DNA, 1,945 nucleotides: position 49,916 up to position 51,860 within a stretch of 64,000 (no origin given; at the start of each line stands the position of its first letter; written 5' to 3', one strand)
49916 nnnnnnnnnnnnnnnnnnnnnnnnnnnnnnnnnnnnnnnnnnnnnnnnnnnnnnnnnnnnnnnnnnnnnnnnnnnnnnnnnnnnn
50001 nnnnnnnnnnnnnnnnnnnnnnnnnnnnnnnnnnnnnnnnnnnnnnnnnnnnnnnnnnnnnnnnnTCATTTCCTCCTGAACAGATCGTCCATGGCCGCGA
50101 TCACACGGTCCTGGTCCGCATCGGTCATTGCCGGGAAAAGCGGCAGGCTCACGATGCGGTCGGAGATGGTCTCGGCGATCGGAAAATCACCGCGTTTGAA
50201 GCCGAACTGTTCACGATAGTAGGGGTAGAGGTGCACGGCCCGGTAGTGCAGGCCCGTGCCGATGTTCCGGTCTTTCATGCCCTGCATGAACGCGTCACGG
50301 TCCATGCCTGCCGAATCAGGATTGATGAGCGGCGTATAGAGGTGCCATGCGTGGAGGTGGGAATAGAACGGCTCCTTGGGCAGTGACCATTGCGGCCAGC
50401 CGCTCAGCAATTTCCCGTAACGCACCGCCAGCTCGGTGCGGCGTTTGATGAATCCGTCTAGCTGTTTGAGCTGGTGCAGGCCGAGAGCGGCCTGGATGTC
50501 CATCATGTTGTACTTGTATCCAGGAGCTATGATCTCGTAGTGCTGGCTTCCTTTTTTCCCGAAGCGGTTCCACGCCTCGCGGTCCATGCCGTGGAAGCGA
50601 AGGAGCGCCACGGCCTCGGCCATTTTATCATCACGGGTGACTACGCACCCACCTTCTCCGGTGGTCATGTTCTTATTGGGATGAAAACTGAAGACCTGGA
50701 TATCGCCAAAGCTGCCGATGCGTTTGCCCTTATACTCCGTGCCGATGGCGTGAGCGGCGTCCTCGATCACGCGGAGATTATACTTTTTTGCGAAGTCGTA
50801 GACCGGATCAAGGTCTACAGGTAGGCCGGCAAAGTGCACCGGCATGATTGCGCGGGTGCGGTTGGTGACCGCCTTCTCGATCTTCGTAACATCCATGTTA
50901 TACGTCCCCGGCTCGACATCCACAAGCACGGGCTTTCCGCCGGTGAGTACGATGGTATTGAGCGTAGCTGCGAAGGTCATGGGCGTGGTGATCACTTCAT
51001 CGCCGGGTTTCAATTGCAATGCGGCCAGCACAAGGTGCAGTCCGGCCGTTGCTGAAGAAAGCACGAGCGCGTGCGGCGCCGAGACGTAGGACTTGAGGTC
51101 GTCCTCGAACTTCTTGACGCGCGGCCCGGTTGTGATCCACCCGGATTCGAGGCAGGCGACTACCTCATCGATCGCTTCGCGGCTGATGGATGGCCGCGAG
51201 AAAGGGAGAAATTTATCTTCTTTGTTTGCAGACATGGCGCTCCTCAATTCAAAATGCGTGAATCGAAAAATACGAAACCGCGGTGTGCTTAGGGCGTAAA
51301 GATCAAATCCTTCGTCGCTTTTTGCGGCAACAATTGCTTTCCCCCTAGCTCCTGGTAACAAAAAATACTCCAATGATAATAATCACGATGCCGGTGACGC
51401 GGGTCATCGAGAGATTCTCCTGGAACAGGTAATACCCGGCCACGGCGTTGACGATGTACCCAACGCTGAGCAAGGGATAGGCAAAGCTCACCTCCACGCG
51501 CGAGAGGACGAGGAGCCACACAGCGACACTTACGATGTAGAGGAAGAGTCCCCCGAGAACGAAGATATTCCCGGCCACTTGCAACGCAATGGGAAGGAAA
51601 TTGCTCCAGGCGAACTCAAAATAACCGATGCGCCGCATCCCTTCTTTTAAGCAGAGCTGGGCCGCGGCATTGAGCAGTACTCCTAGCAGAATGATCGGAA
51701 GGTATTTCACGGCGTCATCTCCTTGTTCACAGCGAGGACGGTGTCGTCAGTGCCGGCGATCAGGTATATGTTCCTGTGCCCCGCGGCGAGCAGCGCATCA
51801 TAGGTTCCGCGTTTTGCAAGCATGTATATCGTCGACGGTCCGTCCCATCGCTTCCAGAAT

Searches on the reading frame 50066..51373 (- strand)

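Call 55: search_protein_families(library=ncbifam, proteins=[window:50066-51373:-], max_evalue=0.001)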
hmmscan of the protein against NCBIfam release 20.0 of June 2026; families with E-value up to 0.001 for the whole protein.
window:50066-51373:- (435 aa): 25 families
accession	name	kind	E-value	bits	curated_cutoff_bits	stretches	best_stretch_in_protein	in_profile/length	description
NF008658.2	PRK11658.1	equivalog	6.5e-131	436.4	631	1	53-432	2-377/379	UDP-4-amino-4-deoxy-L-arabinose aminotransferase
TIGR03588.1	PseC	equivalog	4.4e-116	387.9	423.5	1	55-431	1-379/380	UDP-4-amino-4,6-dideoxy-N-acetyl-beta-L-altrosamine transaminase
NF008687.0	PRK11706.1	equivalog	2.2e-78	263.6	375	1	56-432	2-374/375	dTDP-4-amino-4,6-dideoxygalactose transaminase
TIGR04181.1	NHT_00031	hypoth_equivalog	1.2e-73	248.1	420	1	57-411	2-357/359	LegC family aminotransferase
TIGR02379.1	ECA_wecE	subfamily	2.6e-64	217.3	434.85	1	56-431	2-374/376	dTDP-4-amino-4,6-dideoxy-D-glucose transaminase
NF011936.0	PRK15407.1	equivalog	3.8e-63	213.7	423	1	50-433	31-437/440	lipopolysaccharide biosynthesis protein RfbH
TIGR04427.1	PLP_DesI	equivalog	9.8e-52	176.4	650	1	69-425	36-376/390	dTDP-4-dehydro-6-deoxyglucose aminotransferase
NF006488.0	PRK08912.1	equivalog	3.3e-08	32.9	498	1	102-177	90-164/387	aminotransferase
NF004975.0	PRK06348.1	equivalog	6e-08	32.1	549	1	94-177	84-167/384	pyridoxal phosphate-dependent aminotransferase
NF006569.0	PRK09082.1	subfamily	1.2e-07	31.1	420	1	104-177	96-168/386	methionine aminotransferase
NF004621.0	PRK05957.1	equivalog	1.6e-07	30.4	498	1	109-179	97-167/389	pyridoxal phosphate-dependent aminotransferase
NF005816.0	PRK07682.1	equivalog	2.5e-07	29.7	620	1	97-209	88-206/390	aminotransferase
NF005305.0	PRK06836.1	equivalog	5.4e-07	29.2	376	1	94-177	93-175/396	pyridoxal phosphate-dependent aminotransferase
NF004770.0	PRK06108.1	subfamily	6.4e-07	28.5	422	1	96-209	93-213/396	pyridoxal phosphate-dependent aminotransferase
NF041364.1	GntC_guanitoxin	equivalog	1.3e-06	27.6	415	1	94-205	55-173/356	guanitoxin biosynthesis PLP-dependent (S)-gamma-hydroxy-L-arginine cyclodehydratase GntC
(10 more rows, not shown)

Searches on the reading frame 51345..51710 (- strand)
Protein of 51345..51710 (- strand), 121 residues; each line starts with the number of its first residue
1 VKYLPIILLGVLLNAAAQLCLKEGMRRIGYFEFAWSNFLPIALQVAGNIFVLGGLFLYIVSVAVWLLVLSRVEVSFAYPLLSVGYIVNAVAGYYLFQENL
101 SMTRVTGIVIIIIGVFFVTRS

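Call 55: search_protein_families(library=ncbifam, proteins=[window:51345-51710:-], max_evalue=0.001)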
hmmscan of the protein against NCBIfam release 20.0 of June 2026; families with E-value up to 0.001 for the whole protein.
window:51345-51710:- (121 aa): 4 families
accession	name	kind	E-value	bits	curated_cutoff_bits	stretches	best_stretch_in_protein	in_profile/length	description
NF002816.2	PRK02971.1-2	equivalog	1.2e-16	61.3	99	1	8-120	4-118/120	4-amino-4-deoxy-L-arabinose-phosphoundecaprenol flippase subunit ArnF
NF011625.2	PRK15051.1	equivalog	9.9e-10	38.6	92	1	8-118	7-107/111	4-amino-4-deoxy-L-arabinose-phosphoundecaprenol flippase subunit ArnE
NF051482.1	EbrB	exception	5e-07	30.3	160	1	59-120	41-103/105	SMR family multidrug efflux transporter EbrB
TIGR03340.1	phn_DUF6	hypoth_equivalog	0.00044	20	288.15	1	68-119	83-134/281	phosphonate utilization associated putative membrane protein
